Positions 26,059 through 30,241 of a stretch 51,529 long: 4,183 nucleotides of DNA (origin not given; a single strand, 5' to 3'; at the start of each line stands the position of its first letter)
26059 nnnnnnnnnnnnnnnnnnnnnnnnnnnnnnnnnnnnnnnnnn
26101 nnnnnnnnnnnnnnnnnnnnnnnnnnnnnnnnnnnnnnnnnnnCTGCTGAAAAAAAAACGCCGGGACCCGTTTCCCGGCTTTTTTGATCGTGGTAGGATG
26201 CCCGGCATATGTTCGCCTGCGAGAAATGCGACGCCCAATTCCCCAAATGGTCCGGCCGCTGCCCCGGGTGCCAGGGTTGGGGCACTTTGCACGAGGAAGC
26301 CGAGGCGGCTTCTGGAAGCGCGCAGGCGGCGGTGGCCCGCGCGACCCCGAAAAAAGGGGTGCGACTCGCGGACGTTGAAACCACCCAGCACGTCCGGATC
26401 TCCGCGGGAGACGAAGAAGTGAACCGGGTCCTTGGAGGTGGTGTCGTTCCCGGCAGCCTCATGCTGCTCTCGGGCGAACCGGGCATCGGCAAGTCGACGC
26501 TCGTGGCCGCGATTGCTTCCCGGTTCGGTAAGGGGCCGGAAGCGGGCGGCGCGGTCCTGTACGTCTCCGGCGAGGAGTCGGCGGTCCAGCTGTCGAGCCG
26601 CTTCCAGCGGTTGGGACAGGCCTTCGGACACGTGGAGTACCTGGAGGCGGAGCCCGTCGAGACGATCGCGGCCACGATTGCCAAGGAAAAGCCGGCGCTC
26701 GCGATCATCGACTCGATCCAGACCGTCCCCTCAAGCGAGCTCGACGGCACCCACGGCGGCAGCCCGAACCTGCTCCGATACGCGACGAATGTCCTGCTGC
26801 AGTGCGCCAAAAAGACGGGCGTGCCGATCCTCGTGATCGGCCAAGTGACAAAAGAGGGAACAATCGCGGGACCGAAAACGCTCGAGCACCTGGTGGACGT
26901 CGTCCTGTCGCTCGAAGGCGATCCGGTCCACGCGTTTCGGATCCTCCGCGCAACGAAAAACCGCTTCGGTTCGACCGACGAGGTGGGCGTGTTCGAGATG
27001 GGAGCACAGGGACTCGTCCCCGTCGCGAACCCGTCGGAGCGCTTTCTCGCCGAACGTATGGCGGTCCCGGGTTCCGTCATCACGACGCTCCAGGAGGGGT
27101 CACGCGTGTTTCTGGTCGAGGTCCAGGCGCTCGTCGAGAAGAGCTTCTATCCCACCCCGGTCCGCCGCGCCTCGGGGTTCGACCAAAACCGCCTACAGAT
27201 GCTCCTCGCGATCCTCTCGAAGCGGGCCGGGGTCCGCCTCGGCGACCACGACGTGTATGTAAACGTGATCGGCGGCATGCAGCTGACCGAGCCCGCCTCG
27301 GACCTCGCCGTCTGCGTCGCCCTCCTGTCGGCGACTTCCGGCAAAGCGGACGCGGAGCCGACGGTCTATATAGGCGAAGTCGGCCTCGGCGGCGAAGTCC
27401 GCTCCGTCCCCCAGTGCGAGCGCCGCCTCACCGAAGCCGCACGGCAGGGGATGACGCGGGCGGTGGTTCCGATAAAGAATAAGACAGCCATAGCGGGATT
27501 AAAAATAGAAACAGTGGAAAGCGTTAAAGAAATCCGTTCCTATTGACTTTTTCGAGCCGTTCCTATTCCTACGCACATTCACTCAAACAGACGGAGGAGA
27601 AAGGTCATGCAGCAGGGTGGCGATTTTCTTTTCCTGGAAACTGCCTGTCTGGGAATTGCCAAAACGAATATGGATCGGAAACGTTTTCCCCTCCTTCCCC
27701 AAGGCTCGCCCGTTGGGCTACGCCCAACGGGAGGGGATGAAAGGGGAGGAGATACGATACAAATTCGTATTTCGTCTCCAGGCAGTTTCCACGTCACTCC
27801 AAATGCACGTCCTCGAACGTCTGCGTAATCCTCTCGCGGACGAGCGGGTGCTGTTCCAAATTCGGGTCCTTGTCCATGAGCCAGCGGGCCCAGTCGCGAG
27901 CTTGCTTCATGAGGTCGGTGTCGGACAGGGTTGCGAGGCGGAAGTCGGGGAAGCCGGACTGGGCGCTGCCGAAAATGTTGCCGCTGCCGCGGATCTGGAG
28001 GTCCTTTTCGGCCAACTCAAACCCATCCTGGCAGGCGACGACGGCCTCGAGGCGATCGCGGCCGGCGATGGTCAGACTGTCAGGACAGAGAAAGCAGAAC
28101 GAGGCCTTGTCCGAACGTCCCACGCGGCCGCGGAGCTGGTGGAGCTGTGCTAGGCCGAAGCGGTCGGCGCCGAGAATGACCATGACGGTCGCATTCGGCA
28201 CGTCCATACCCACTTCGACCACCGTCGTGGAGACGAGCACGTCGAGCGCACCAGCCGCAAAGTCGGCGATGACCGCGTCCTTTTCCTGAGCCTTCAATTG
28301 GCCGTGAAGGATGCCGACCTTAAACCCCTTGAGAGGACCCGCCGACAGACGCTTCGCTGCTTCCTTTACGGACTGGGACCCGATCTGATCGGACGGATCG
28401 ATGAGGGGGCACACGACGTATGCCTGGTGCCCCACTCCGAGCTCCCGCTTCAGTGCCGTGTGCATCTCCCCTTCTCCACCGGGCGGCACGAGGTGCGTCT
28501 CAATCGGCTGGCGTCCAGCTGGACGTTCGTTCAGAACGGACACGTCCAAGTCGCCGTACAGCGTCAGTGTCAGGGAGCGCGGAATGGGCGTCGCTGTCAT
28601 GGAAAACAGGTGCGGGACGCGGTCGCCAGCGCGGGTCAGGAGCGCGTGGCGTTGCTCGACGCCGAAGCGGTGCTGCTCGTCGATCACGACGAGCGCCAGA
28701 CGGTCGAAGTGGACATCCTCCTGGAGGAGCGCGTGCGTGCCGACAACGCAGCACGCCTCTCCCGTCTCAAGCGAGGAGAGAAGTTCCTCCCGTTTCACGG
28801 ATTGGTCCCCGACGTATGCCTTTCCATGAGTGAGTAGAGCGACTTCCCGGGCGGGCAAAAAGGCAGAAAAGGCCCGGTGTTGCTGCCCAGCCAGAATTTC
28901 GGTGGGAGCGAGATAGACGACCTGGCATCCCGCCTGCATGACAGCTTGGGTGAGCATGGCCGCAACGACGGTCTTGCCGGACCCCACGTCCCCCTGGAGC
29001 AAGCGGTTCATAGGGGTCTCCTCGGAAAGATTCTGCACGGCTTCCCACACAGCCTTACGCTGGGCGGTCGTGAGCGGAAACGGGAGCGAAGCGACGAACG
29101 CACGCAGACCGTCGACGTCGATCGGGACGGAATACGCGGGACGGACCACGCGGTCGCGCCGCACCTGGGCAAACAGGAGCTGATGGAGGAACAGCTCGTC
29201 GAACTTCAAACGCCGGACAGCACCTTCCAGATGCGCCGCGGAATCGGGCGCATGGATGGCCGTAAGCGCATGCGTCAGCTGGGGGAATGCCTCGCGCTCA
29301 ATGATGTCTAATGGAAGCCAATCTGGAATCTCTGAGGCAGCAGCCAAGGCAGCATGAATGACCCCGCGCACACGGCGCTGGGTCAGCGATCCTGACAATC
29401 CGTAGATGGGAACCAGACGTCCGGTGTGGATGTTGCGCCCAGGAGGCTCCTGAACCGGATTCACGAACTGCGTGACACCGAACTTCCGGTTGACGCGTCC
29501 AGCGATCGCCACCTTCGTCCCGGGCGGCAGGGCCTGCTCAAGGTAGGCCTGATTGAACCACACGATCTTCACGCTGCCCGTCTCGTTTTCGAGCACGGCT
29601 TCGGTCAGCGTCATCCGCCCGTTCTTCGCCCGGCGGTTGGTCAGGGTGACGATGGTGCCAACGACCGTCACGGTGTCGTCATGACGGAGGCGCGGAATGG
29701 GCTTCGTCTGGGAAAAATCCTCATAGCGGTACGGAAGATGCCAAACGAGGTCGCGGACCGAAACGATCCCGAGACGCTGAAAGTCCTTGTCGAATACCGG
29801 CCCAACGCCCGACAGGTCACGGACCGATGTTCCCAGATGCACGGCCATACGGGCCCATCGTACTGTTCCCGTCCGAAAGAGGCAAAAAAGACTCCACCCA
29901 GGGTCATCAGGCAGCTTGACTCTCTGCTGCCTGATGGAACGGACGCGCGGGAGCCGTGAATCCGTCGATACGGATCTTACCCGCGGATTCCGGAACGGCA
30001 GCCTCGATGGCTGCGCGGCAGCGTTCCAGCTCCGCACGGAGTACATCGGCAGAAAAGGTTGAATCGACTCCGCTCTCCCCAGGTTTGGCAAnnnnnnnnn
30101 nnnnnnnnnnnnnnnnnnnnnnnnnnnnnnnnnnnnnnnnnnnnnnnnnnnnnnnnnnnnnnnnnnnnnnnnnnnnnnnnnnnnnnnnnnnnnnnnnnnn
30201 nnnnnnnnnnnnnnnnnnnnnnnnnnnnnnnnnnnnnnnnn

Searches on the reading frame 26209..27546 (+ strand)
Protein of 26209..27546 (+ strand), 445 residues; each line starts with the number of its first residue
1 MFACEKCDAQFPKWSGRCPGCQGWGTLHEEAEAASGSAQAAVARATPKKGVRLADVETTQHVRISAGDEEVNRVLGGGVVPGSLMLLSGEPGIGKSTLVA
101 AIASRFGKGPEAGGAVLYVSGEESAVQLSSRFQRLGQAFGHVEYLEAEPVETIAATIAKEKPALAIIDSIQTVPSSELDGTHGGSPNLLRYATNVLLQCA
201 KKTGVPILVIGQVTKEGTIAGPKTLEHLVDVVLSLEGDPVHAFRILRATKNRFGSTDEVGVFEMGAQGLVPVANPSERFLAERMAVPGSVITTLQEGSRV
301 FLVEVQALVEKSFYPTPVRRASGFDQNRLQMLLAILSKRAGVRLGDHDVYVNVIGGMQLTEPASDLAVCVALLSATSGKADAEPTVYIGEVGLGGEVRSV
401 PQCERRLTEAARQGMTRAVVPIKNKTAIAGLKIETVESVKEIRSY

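Call 25: search_protein_families(library=pfam, proteins=[window:26209-27546:+], max_evalue=0.00001)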
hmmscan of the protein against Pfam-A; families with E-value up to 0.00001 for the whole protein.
window:26209-27546:+ (445 aa): 6 families
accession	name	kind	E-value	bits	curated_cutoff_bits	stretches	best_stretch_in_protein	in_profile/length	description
PF13481.12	AAA_25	-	3.2e-14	53.4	27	1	59-217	10-194/195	AAA domain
PF06745.19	ATPase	-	2.7e-11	43.7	26.6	1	69-142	6-77/231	KaiC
PF13541.12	ChlI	-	5.7e-09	36.3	27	1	340-424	36-121/121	Subunit ChlI of Mg-chelatase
PF13191.12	AAA_16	-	1.2e-07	32.8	32.6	1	83-210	25-138/167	AAA ATPase domain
PF18073.7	Zn_ribbon_LapB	-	3.1e-07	30.4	25.7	1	2-29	1-28/28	Rubredoxin metal binding domain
PF13401.12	AAA_22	-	7.9e-07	29.9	27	1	83-212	6-123/130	AAA domain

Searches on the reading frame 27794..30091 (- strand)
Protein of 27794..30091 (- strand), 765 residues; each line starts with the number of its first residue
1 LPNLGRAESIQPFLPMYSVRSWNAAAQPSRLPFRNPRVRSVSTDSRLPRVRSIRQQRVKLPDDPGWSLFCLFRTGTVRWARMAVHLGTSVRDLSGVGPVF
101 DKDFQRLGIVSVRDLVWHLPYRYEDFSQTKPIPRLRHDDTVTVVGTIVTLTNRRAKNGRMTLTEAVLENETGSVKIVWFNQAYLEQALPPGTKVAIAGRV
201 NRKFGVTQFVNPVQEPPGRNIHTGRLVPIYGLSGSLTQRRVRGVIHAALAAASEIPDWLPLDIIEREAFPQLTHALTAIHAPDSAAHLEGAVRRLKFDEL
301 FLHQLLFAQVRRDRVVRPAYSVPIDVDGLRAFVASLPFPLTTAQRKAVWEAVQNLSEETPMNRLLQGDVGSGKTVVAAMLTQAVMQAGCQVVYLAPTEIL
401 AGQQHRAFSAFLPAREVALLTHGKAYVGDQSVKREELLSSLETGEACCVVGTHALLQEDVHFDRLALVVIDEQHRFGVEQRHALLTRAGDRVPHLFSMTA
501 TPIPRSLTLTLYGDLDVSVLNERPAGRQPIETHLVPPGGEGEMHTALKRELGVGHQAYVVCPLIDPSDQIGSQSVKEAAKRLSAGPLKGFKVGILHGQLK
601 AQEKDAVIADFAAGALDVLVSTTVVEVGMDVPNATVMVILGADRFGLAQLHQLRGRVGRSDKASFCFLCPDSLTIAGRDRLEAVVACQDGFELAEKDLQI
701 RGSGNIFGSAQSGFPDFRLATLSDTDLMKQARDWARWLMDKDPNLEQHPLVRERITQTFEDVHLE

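Call 82: search_protein_families(library=pfam, proteins=[window:27794-30091:-], max_evalue=0.00001)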
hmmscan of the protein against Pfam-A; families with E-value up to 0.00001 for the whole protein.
window:27794-30091:- (765 aa): 7 families
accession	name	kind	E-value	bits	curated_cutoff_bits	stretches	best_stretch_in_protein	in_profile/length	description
PF17191.10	RecG_wedge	-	1.2e-26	93.7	23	1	94-249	6-159/162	RecG wedge domain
PF00271.37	Helicase_C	-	2.1e-19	70.3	23.5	1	552-660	13-109/110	Helicase conserved C-terminal domain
PF00270.35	DEAD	-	3.5e-19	69.6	26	1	351-505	7-162/167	DEAD/DEAH box helicase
PF04851.21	ResIII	-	2.8e-13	50.5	22.5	1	340-502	4-162/164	Type III restriction enzyme, res subunit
PF13604.12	AAA_30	-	3.7e-10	40.3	27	1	350-490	8-114/191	AAA domain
PF19833.4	RecG_dom3_C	-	2.1e-09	37.7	26.8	1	688-747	2-63/87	ATP-dependent DNA helicase RecG, domain 3, C-terminal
PF01336.31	tRNA_anti-codon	-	3.3e-06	27.4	27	1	141-206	1-63/75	OB-fold nucleic acid binding domain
